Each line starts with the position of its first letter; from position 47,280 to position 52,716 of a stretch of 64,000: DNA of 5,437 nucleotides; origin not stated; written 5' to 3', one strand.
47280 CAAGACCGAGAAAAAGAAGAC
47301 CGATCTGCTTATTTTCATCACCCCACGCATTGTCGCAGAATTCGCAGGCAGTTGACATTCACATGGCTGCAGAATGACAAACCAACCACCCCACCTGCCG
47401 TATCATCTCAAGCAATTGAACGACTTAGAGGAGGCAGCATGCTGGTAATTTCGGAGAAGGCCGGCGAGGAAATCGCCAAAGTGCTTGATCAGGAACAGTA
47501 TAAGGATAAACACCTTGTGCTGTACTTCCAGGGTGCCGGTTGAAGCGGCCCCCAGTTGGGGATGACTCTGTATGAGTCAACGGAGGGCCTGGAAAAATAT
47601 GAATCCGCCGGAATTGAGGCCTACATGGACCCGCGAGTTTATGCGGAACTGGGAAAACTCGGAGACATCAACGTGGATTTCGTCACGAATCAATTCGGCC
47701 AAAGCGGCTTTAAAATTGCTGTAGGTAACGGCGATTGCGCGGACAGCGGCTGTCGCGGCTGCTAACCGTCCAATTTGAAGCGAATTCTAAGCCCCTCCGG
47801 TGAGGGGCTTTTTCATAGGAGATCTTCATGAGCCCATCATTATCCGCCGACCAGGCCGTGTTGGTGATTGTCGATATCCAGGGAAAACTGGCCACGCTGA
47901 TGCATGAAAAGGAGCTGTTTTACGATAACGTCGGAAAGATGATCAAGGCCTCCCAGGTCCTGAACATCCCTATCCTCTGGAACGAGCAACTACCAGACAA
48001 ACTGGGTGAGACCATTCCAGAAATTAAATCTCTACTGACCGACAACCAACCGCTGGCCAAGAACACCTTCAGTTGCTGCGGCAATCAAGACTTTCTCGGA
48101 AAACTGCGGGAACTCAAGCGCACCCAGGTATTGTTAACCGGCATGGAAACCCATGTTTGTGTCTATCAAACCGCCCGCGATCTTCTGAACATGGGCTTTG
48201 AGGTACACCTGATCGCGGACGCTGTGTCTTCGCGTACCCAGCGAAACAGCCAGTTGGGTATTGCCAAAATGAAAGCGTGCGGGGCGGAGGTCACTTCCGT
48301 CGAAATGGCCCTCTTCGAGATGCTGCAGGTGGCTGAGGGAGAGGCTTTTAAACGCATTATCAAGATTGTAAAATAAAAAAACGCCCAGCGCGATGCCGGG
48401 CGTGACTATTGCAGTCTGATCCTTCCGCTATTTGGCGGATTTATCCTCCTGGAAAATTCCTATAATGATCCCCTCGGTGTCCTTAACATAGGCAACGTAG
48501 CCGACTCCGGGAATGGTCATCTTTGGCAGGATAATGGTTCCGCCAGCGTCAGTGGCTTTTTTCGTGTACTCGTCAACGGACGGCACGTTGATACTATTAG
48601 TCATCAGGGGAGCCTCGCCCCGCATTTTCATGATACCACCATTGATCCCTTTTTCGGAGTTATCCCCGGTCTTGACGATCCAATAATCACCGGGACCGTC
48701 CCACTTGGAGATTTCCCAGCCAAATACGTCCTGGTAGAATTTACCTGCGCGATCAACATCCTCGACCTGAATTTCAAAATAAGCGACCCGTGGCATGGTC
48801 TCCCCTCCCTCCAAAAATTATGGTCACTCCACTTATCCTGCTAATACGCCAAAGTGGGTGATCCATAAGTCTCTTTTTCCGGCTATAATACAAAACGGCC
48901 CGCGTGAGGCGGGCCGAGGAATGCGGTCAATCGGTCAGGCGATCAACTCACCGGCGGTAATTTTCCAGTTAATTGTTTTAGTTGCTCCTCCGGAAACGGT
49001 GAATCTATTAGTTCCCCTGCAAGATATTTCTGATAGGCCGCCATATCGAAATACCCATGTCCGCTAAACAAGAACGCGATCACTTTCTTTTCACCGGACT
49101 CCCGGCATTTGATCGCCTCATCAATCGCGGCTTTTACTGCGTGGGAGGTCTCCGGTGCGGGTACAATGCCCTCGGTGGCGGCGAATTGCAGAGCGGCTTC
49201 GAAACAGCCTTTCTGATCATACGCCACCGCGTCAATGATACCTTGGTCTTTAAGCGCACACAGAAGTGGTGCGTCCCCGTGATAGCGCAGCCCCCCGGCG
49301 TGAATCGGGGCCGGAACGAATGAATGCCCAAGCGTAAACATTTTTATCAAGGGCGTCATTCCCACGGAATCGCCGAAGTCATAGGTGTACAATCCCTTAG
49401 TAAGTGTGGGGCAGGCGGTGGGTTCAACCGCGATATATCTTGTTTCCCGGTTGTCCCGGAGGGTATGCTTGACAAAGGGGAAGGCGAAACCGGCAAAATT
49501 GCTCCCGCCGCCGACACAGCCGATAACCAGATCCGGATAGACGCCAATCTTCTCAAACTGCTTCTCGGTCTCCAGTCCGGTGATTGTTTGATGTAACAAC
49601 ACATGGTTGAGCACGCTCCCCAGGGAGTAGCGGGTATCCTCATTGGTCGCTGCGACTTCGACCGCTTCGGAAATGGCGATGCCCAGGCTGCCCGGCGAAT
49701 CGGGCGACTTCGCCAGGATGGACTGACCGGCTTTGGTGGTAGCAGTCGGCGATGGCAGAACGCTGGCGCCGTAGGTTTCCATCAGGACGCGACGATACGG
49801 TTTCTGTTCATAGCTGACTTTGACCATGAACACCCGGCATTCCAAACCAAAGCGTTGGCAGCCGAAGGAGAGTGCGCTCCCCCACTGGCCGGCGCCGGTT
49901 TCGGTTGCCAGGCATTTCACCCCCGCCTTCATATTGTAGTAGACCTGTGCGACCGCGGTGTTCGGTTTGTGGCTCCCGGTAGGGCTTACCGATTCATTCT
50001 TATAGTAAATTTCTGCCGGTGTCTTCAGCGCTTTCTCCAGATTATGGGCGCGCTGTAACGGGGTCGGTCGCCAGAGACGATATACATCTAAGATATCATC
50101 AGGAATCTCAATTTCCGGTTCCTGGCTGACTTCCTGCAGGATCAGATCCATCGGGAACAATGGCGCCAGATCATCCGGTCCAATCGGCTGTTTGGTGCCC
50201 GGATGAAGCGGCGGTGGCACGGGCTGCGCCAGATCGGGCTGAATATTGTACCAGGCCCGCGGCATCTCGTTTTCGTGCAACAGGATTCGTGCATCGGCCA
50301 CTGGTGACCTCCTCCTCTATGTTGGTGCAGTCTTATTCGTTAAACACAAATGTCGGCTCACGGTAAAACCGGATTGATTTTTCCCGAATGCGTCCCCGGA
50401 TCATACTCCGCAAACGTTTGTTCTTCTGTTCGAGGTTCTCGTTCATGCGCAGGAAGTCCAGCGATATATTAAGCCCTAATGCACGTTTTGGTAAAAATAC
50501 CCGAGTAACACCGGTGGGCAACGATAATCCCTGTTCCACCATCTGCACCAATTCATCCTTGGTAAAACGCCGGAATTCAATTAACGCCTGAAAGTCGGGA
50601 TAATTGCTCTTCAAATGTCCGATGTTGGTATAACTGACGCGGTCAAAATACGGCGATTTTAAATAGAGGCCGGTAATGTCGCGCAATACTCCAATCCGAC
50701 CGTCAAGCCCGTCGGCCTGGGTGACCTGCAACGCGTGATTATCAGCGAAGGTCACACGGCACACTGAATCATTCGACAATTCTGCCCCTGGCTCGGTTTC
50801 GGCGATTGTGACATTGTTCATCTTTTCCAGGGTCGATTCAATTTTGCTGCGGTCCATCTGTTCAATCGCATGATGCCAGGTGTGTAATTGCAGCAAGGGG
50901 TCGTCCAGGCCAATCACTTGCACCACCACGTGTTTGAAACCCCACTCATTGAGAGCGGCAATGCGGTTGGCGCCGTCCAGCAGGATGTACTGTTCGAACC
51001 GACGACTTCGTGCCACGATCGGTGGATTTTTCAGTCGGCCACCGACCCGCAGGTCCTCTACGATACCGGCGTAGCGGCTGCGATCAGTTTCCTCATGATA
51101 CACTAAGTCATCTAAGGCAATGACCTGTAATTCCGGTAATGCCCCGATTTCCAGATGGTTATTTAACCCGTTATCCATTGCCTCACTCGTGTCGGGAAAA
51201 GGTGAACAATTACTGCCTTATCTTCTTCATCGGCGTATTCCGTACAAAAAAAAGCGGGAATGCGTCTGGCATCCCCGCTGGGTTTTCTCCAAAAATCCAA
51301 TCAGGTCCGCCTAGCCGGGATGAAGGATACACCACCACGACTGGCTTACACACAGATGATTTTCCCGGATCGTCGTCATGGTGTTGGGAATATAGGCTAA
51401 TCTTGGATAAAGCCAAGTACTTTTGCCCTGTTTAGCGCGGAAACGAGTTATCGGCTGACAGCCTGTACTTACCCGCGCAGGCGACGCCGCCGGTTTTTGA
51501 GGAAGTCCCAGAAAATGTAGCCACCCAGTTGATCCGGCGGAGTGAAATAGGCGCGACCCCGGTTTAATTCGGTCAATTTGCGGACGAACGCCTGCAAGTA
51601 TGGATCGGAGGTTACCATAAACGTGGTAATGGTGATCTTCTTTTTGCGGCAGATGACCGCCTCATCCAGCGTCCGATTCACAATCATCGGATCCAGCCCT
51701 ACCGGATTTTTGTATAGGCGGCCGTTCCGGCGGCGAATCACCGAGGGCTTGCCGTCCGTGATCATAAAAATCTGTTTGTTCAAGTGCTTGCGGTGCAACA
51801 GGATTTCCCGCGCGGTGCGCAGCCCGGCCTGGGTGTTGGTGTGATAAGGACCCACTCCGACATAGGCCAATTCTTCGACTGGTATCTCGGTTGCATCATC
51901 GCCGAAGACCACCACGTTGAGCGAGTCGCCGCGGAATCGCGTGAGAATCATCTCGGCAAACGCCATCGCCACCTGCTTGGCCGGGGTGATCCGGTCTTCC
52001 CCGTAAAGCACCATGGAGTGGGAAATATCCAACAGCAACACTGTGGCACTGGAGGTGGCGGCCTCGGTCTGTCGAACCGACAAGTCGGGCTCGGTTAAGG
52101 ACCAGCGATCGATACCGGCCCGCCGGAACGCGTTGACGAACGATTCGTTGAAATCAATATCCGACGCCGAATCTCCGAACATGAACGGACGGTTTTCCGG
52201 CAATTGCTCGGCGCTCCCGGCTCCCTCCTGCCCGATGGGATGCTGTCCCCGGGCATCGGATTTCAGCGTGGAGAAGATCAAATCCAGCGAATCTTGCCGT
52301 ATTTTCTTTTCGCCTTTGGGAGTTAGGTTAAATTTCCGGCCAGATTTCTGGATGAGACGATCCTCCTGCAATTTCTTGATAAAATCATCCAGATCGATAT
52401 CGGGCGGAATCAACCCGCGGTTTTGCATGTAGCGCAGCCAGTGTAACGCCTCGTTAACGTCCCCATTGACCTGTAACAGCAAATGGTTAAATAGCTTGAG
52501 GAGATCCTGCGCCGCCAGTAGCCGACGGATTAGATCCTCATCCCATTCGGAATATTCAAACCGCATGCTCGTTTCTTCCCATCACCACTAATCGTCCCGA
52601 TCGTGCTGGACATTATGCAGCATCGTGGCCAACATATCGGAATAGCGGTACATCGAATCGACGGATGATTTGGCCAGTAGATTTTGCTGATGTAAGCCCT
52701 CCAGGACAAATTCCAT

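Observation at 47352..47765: In-frame UGA at the invariant first Cys of a HesB/IscA-like protein: probable selenoprotein split by ORF calling.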

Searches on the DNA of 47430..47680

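Call 80: search_rna_families(source=window, start=47430, end=47680, threshold=evalue, max_evalue=10)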
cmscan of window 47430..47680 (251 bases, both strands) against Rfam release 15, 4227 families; matches with E-value up to 10: 2.
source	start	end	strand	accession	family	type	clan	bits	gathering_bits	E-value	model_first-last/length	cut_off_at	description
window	47495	47549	+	RF01686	Acido-1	Gene; sRNA;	-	12.8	50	3.5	1-64/64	no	Acido-1 RNA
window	47515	47601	+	RF02218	ZNRD1-AS1_1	Gene; lncRNA;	-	11.5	50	6.1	1-68/68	no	ZNRD1 antisense RNA 1 conserved region 1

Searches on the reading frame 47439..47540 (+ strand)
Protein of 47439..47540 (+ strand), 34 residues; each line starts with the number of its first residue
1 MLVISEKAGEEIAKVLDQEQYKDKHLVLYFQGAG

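Call 6: search_protein_families(library=ncbifam, proteins=[window:47439-47540:+], max_evalue=1)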
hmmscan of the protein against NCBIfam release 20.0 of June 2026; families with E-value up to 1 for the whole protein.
seq(34 aa): 0 families

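Call 7: search_protein_families(library=pfam, proteins=[window:47439-47540:+], max_evalue=1)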
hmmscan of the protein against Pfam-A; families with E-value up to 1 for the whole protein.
seq(34 aa): 0 families

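Call 70: list_cluster_members(proteins=[P0001, window:47439-47540:+, P0005])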
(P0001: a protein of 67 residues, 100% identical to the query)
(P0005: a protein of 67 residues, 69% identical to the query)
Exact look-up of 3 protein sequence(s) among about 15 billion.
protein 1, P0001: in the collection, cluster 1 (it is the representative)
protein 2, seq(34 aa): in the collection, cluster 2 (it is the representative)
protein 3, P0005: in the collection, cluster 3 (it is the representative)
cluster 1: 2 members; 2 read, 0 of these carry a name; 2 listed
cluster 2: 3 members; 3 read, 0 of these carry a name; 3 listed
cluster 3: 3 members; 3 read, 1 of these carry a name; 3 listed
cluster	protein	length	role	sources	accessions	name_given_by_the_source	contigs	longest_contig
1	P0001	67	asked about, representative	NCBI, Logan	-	-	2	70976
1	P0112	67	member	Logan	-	-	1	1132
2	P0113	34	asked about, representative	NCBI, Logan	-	-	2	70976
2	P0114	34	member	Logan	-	-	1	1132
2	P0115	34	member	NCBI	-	-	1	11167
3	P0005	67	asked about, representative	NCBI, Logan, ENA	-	-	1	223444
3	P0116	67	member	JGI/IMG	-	Fe-S cluster assembly iron-binding protein IscA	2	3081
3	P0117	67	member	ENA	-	-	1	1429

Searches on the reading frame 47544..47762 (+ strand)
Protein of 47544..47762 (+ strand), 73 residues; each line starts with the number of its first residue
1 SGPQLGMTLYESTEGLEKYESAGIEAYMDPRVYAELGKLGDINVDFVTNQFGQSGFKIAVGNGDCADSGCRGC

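Call 6: search_protein_families(library=ncbifam, proteins=[window:47544-47762:+], max_evalue=1)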
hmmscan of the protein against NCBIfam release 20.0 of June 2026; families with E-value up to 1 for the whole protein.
seq(73 aa): 1 family
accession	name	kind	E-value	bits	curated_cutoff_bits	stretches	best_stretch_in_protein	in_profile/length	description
NF038090.1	IscA_HesB_Se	subfamily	1.1e-05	25.6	85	1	1-61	35-91/101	IscA/HesB family protein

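Call 7: search_protein_families(library=pfam, proteins=[window:47544-47762:+], max_evalue=1)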
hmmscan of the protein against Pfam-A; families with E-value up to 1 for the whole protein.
seq(73 aa): 0 families

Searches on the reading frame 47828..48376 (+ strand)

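Call 71: search_protein_families(library=ncbifam, proteins=[window:47828-48376:+], max_evalue=0.00001)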
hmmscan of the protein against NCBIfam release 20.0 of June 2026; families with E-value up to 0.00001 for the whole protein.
window:47828-48376:+ (182 aa): 2 families
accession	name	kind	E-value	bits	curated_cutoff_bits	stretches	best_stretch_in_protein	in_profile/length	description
NF041461.1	C_hydro_YcaC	equivalog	6.5e-15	55.2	310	1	5-157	5-161/201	isochorismate family cysteine hydrolase YcaC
NF050097.1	BiurAmidohydBiuH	equivalog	4.8e-07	29.4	370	1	92-152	145-205/221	biuret amidohydrolase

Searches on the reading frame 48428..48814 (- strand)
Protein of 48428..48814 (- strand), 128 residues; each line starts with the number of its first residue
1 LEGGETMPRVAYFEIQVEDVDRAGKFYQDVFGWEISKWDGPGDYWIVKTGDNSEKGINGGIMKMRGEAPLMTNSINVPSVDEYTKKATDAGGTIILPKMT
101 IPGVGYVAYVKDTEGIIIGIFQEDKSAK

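Call 71: search_protein_families(library=ncbifam, proteins=[window:48428-48814:-], max_evalue=0.00001)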
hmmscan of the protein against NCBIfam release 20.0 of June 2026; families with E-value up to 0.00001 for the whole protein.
window:48428-48814:- (128 aa): 1 family
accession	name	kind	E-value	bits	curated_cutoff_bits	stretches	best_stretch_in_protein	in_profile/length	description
NF053614.1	AfsKbindKbpAStmc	equivalog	1.1e-10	41.7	250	1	12-125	7-116/231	AfsK-binding protein KbpA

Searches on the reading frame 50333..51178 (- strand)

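Call 71: search_protein_families(library=ncbifam, proteins=[window:50333-51178:-], max_evalue=0.00001)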
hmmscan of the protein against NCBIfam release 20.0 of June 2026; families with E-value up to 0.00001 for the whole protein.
window:50333-51178:- (281 aa): 2 families
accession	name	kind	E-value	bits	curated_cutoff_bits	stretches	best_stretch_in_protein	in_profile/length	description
NF033589.0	staphy_B_SbnI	equivalog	9.6e-17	61.2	350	1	16-277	7-250/254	bifunctional transcriptional regulator/O-phospho-L-serine synthase SbnI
NF053625.1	SerKinSerKArch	equivalog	5.3e-11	42.1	380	1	18-241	17-241/244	ADP-dependent L-serine kinase SerK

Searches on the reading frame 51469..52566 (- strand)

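Call 71: search_protein_families(library=ncbifam, proteins=[window:51469-52566:-], max_evalue=0.00001)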
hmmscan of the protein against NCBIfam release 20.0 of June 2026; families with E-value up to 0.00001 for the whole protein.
window:51469-52566:- (365 aa): 0 families

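Call 83: search_protein_families(library=pfam, proteins=[window:51469-52566:-], max_evalue=0.00001)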
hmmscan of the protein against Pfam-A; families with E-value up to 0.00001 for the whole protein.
window:51469-52566:- (365 aa): 1 family
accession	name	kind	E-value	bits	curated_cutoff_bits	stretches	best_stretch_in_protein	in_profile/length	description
PF13519.12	VWA_2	-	2.8e-09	38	27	1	175-273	1-107/107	von Willebrand factor type A domain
